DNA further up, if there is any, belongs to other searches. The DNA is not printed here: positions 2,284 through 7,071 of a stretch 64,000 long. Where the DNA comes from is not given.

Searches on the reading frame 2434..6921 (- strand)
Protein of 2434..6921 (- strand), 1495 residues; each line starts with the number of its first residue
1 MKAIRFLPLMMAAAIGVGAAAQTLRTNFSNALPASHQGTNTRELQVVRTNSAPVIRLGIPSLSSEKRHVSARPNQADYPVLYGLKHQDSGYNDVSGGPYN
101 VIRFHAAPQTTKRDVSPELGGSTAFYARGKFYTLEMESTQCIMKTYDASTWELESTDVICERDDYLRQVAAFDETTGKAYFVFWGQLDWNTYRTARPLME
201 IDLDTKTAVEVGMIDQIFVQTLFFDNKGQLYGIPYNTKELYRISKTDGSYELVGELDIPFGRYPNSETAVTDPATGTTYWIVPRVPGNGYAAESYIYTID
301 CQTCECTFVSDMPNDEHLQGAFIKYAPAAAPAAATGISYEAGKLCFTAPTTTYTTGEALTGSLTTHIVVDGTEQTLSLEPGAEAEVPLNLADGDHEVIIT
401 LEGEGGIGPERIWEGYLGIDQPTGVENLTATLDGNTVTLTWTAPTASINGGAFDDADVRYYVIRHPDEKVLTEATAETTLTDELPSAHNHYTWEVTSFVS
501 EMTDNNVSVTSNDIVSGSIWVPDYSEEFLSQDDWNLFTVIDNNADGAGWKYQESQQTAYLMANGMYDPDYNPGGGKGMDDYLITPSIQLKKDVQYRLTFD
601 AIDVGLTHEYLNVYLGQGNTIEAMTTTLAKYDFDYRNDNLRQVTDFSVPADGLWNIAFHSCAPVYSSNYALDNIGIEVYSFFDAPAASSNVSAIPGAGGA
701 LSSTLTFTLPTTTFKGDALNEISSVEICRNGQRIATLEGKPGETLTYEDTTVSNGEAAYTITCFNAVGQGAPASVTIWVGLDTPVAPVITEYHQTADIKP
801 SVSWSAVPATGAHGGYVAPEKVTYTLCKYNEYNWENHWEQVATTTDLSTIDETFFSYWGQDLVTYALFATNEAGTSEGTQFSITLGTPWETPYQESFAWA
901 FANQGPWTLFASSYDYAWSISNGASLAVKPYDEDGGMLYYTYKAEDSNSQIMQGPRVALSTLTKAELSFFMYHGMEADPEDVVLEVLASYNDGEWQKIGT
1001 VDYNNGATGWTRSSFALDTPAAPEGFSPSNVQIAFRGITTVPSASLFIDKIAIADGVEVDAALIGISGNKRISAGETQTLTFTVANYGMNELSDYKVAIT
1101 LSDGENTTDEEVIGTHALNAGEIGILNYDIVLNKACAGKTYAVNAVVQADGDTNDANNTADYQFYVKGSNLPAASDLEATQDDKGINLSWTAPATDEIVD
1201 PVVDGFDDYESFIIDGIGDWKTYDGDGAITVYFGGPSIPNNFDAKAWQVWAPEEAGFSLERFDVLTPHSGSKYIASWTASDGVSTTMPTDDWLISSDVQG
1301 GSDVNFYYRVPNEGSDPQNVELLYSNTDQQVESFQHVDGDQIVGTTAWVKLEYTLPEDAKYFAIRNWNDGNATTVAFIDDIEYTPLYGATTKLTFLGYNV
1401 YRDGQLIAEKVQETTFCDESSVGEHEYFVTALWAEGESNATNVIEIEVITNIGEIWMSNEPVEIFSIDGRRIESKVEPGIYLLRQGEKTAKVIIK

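Call 55: search_protein_families(library=pfam, proteins=[window:2434-6921:-], max_evalue=0.00001)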
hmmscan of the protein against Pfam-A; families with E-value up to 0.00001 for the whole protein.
window:2434-6921:- (1495 aa): 1 family
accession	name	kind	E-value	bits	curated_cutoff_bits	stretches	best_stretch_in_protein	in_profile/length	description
PF07675.18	Cleaved_Adhesin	-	1.5e-09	38.5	21.4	0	526-627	6-112/174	Cleaved Adhesin Domain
